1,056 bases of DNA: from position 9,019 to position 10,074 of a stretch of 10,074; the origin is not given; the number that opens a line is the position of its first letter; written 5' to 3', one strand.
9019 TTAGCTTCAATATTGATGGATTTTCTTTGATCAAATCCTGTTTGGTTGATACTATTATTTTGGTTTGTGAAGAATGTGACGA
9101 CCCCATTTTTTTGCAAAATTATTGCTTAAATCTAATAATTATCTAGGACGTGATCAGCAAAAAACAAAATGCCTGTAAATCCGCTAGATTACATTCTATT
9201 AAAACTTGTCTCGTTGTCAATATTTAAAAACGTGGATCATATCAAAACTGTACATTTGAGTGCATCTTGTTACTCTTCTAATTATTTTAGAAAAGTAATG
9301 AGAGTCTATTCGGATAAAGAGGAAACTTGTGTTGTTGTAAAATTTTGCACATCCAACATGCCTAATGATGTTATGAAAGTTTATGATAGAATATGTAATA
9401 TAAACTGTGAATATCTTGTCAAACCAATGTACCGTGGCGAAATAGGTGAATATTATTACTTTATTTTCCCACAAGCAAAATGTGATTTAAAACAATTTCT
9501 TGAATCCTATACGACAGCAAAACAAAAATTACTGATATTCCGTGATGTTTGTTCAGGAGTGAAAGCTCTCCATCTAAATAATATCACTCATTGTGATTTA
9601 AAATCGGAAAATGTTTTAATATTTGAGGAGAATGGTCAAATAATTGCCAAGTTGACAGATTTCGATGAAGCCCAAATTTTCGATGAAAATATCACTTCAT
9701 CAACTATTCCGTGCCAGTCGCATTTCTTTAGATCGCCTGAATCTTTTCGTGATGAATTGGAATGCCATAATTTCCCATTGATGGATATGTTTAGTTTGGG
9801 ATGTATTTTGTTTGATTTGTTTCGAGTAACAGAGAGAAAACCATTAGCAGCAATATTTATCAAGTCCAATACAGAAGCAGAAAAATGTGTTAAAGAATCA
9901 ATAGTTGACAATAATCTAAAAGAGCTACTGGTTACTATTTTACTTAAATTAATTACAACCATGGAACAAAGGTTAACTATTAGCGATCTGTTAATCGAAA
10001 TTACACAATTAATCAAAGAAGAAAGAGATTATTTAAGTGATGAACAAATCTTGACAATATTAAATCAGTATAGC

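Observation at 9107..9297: Divergent head-to-head pair of paralogous kinase-like genes separated by only 62-191 bp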

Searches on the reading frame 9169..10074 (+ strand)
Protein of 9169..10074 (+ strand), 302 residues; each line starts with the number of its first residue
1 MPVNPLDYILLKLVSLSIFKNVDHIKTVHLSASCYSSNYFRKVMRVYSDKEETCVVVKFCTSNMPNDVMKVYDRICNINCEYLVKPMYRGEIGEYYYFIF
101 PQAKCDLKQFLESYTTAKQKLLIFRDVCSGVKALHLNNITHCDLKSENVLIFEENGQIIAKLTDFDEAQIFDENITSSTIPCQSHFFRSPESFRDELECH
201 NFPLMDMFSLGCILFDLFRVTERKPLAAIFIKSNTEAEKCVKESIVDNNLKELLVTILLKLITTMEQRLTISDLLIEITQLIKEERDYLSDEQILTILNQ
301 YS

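Call 6: search_protein_families(library=pfam, proteins=[window:9169-10074:+], max_evalue=0.1)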
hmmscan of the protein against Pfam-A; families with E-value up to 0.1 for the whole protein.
window:9169-10074:+ (302 aa): 4 families
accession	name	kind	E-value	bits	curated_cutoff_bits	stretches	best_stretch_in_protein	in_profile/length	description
PF00069.31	Pkinase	-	3.8e-21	76.1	31.7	1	42-273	14-256/263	Protein kinase domain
PF07714.23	PK_Tyr_Ser-Thr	-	1.4e-11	44.6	23.1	1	46-238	22-214/258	Protein tyrosine and serine/threonine kinase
PF06293.20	Kdo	-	0.0033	17.3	21.3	1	106-169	104-170/207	Lipopolysaccharide kinase (Kdo/WaaP) family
PF20197.3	DUF6560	-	0.033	14.8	27.8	1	123-187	110-173/174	Family of unknown function (DUF6560)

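Call 9: find_homologous_proteins(query=window:9169-10074:+)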
Query window:9169-10074:+ (302 aa): 2 proteins with E <= 0.001 among 693 candidates.
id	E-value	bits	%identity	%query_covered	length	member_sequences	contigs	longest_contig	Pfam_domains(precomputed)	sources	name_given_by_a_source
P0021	5.6e-6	44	38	29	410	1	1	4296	PF07714.24,PF00069.32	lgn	-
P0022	3.0e-4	38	36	30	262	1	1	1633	PF07714.24,PF00069.32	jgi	jgi:serine/threonine protein kinase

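Call 20: search_protein_representatives(protein=window:9169-10074:+)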
Query: 302 residues. Proteins with E-value up to 0.001 (for the whole library): 18921; up to 1e-10: 127; up to 1e-30: 0. The best 150 are listed.
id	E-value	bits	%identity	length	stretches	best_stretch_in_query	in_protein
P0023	6.9e-29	117.3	31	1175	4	87-217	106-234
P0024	9.2e-23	97.2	35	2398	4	104-217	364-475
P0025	1.3e-21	93.4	35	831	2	118-218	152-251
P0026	1.8e-21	93.0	27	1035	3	90-219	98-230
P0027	4.8e-21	91.6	35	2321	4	106-217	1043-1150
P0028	5.9e-20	88.0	26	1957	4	89-262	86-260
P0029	1.2e-19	87.0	26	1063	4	93-221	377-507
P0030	1.4e-19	86.8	33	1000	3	97-227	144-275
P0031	5.8e-19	84.8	29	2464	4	117-218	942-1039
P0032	2.6e-18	82.7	31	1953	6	119-234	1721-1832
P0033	6.7e-18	81.3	24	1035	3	90-218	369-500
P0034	7.9e-18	81.1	28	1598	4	117-227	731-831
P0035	1.1e-17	80.5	29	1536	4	123-228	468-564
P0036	2.0e-17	79.7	29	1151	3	70-242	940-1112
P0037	2.4e-17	79.5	28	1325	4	118-228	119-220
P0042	1.5e-16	76.8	36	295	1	96-234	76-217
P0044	1.4e-15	73.7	29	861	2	82-218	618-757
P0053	6.4e-14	68.2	44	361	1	97-219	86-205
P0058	2.1e-13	66.5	41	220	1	116-218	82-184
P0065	5.1e-13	65.3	36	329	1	73-219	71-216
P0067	6.8e-13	64.9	37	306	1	115-220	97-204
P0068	9.4e-13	64.4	35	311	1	95-220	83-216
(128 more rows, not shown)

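Call 22: list_cluster_members(proteins=[P0042, P0053, P0044, P0058, P0065, P0023, P0024, P0025, P0067, P0068])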
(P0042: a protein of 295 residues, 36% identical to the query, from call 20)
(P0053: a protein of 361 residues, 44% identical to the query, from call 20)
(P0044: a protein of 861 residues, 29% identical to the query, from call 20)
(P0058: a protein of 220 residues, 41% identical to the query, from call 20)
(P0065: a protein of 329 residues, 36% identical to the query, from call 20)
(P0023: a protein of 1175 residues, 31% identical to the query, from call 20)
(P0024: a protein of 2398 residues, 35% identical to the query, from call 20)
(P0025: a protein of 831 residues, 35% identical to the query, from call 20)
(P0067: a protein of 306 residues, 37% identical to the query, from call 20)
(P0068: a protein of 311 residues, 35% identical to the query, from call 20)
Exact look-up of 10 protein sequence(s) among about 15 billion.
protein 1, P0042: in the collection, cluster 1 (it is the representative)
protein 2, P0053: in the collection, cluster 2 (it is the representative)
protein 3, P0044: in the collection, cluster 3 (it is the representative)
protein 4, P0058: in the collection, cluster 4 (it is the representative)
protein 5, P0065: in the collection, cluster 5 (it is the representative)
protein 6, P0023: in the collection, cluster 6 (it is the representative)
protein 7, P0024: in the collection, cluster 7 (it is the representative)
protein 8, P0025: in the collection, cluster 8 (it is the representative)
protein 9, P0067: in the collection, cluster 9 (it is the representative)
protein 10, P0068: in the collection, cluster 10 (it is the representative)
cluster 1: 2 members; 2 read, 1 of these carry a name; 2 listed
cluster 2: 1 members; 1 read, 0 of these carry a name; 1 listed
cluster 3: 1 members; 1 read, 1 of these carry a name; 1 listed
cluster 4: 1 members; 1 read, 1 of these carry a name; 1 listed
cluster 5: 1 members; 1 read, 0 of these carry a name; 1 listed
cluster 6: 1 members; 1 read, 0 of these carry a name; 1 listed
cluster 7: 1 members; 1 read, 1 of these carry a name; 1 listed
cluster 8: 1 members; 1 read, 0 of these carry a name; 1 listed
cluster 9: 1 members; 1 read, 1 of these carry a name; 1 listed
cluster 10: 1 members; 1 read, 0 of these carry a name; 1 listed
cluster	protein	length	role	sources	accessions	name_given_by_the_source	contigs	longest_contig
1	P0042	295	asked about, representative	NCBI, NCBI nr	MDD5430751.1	MAG: protein kinase [Candidatus Pacebacteria bacterium] | protein kinase [Candidatus Paceibacterota bacterium]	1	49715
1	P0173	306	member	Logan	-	-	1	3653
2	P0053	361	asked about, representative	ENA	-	-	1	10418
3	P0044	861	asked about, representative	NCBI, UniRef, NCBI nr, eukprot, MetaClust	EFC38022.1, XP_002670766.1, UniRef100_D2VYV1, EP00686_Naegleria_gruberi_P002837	predicted protein [Naegleria gruberi] | non-specific serine/threonine protein kinase n=1 Tax=Naegleria gruberi TaxID=5762 ... | uncharacterized protein NAEGRDRAFT_59622 [Naegleria gruberi]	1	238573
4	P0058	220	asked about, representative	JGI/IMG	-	serine/threonine protein kinase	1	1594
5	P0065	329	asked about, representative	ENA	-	-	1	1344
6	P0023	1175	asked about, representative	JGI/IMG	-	-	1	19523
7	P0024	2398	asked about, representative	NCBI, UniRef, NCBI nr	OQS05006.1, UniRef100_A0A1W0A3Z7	kinase [Thraustotheca clavata] | Kinase n=1 Tax=Thraustotheca clavata TaxID=74557 RepID=A0A1W0A3Z7_9STRA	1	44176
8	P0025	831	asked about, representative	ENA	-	-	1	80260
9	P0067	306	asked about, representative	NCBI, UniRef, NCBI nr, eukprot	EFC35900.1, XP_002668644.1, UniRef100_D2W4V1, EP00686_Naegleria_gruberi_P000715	predicted protein [Naegleria gruberi] | non-specific serine/threonine protein kinase n=1 Tax=Naegleria gruberi TaxID=5762 ... | uncharacterized protein NAEGRDRAFT_76437 [Naegleria gruberi]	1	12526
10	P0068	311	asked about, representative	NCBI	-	-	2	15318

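Call 23: search_solved_structures(query=window:9169-10074:+, show_alignments=2, max_evalue=0.00001)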
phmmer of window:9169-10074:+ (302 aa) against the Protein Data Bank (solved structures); distinct sequences matched with E-value up to 0.00001: 193 (the best 60 are shown).
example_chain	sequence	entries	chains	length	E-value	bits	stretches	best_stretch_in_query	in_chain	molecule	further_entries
3r1n_A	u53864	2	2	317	6.3e-09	38.7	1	116-217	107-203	MAP kinase-activated protein kinase 3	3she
7dg4_A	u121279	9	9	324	6.4e-09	38.7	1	128-218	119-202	Dual specificity tyrosine-phosphorylation-regulated kinase 2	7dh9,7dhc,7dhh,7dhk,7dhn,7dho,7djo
7dh3_A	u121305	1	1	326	6.5e-09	38.6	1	128-218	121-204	Dual specificity tyrosine-phosphorylation-regulated kinase 2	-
7dhv_A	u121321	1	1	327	6.5e-09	38.6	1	128-218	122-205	Dual specificity tyrosine-phosphorylation-regulated kinase 2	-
3fhr_A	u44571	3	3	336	7.2e-09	38.5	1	116-217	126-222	MAP kinase-activated protein kinase 3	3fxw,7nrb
7ejv_A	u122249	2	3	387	8.4e-09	38.3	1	128-218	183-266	Dual specificity tyrosine-phosphorylation-regulated kinase 2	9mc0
7ejv_B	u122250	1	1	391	8.6e-09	38.2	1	128-218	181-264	Dual specificity tyrosine-phosphorylation-regulated kinase 2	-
8hlt_A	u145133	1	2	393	8.6e-09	38.2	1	128-218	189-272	Dual specificity tyrosine-phosphorylation-regulated kinase 2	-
4azf_A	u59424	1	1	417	9e-09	38.2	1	128-218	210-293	DYRK2 DUAL-SPECIFICITY TYROSINE-PHOSPHORYLATION REGULATED KINASE 2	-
9kqy_B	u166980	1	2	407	9.2e-09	38.1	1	128-218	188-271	Dual specificity tyrosine-phosphorylation-regulated kinase 2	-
5lxc_A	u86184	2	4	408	9.3e-09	38.1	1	128-218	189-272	Dual specificity tyrosine-phosphorylation-regulated kinase 2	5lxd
3k2l_A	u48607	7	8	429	9.5e-09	38.1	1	128-218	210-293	Dual specificity tyrosine-phosphorylation-regulated kinase 2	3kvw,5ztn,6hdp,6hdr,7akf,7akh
6k0j_A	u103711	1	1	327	3.1e-08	36.4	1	128-218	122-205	Dual specificity tyrosine-phosphorylation-regulated kinase 2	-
6p8e_B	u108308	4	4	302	3.8e-08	36.1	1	123-227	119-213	Cyclin-dependent kinase 4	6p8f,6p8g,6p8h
3g33_A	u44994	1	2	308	4e-08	36.1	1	123-227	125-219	Cell division protein kinase 4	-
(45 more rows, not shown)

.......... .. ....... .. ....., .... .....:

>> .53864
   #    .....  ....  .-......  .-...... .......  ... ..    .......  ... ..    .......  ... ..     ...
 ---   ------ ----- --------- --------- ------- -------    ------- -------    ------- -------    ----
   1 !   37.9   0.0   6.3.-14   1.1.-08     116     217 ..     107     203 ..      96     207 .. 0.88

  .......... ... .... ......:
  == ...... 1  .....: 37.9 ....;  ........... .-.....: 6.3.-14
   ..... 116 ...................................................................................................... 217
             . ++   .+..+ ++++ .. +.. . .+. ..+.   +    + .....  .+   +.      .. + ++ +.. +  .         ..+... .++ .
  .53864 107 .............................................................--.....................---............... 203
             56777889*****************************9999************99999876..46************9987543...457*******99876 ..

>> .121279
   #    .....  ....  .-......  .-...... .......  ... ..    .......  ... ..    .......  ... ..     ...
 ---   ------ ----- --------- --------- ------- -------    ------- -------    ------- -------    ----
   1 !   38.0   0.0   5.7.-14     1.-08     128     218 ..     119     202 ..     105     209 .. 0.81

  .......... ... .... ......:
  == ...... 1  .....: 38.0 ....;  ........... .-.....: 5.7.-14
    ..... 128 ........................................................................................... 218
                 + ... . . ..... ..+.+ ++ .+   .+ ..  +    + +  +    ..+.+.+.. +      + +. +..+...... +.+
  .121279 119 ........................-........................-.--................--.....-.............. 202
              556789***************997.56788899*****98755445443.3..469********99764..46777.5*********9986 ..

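Call 46: predict_structure(alignment_id=A1)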
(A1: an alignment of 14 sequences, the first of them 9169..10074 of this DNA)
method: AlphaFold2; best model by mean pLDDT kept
length: 302 residues; sequences in the alignment: 14
mean_pLDDT: 78.6   pTM: 0.81
mean pLDDT of the five models: 78.6, 74.6, 73.7, 73.2, 71.9
residues with pLDDT >= 90: 89; 70-90: 131; 50-70: 70; < 50: 12
segments of 3 or more residues with pLDDT < 50: 31-36, 177-179
pLDDT, mean of each block of 10 residues (from residue 1): 66 72 62 48 80 85 79 94 93 87 92 83 96 94 92 93 91 57 62 59 84 87 67 73 73 84 82 91 68 67 52
secondary structure, 60 per line:
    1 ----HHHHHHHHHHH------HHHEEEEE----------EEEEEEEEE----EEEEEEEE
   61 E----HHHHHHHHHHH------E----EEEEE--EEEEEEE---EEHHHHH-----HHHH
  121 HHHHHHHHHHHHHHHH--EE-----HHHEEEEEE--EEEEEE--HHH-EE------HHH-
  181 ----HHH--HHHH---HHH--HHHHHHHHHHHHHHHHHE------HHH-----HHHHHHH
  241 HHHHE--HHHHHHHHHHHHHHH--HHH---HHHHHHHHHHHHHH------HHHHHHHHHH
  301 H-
elements in order: H5-15 E25-29 E40-48 E53-61 H66-76 E88-92 E95-101 H107-111 H117-136 E149-154 E157-162 H190-193 H202-218 H234-244 H248-262 H271-284 H291-301

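Call 50: fold_search(model_id=the predicted structure, library=pdb)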
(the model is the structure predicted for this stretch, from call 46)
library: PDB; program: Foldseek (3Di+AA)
matches with E <= 10: 2000; with E <= 0.001: 1997
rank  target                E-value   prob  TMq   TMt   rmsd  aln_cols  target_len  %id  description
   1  7f3g_B                7.4e-14  1.00  0.61  0.68   5.3       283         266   19  Crystal structure of DCLK1 kinase domain in complex with ruxolitinib (released 2021-08-18)
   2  8p5g_B                1.2e-13  1.00  0.62  0.69   6.0       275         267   18  Kinase domain of wild type human ULK1 in complex with compound CCT241533 (released 2024-06-05)
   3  5o26_A                1.7e-13  1.00  0.60  0.65   5.5       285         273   16  Crystal structure of WNK3 kinase domain in a diphosphorylated state and in complex with AMP-PNP/Mg2+ (released 2017-06-28)
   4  9esl_C                1.8e-13  1.00  0.66  0.73   4.1       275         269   18  CDK2-cyclin A in complex with FragLite 29 (released 2025-04-09)
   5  4eoo_A                1.9e-13  1.00  0.65  0.66   4.2       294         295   19  Thr 160 phosphorylated CDK2 Q131E - human cyclin A3 complex with ATP (released 2013-02-06)
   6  9et9_A                1.9e-13  1.00  0.65  0.66   6.1       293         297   18  CDK2-cyclin A in complex with FragLite 4 (released 2025-04-09)
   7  4bcm_A                1.9e-13  1.00  0.64  0.65   6.1       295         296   18  Structure of CDK2 in complex with cyclin A and a 2-amino-4-heteroaryl- pyrimidine inhibitor (released 2013-03-06)
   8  8r4o_A                2.3e-13  1.00  0.62  0.60   9.3       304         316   16  Salt inducible kinase 3 in complex with inhibitor (released 2024-03-27)
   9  9esq_C                3.6e-13  1.00  0.66  0.73   4.2       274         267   18  CDK2-cyclin A in complex with FragLite 24 (released 2025-04-09)
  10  9esl_A                3.6e-13  1.00  0.65  0.65   4.4       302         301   18  CDK2-cyclin A in complex with FragLite 29 (released 2025-04-09)
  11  2iw8_C                3.8e-13  1.00  0.65  0.73   4.0       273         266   19  STRUCTURE OF HUMAN THR160-PHOSPHO CDK2-CYCLIN A F82H-L83V-H84D MUTANT WITH AN O6-CYCLOHEXYLMETHYLGUANINE INHIBITOR (released 2006-09-06)
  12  4eok_C                4.1e-13  1.00  0.66  0.66   6.5       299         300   18  Thr 160 phosphorylated CDK2 H84S, Q85M, K89D - human cyclin A3 complex with the inhibitor NU6102 (released 2013-02-06)
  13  8b54_A                4.1e-13  1.00  0.64  0.66   5.8       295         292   18  CDK2/cyclin A2 in complex with pyrazolo[4,3-d]pyrimidine inhibitor LGR6768 (released 2023-03-29)
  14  6b3e_C                4.3e-13  1.00  0.63  0.62   5.5       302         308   19  Crystal structure of human CDK12/CyclinK in complex with an inhibitor (released 2017-12-27)
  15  4imy_A                4.3e-13  1.00  0.66  0.64   7.8       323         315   17  The AFF4 scaffold binds human P-TEFb adjacent to HIV Tat (released 2013-03-13)
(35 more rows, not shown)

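Call 60: find_related_loci(query=window:9169-10074:+, collection=viral_contigs, flank=5000)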
Query window:9169-10074:+ (302 aa) in viral_contigs; peptide patterns used: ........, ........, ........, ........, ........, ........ (x = any residue, [..] = any of these).
10 stretches matched a pattern, but none encodes a relative of the query by tblastn (E <= 1e-3).
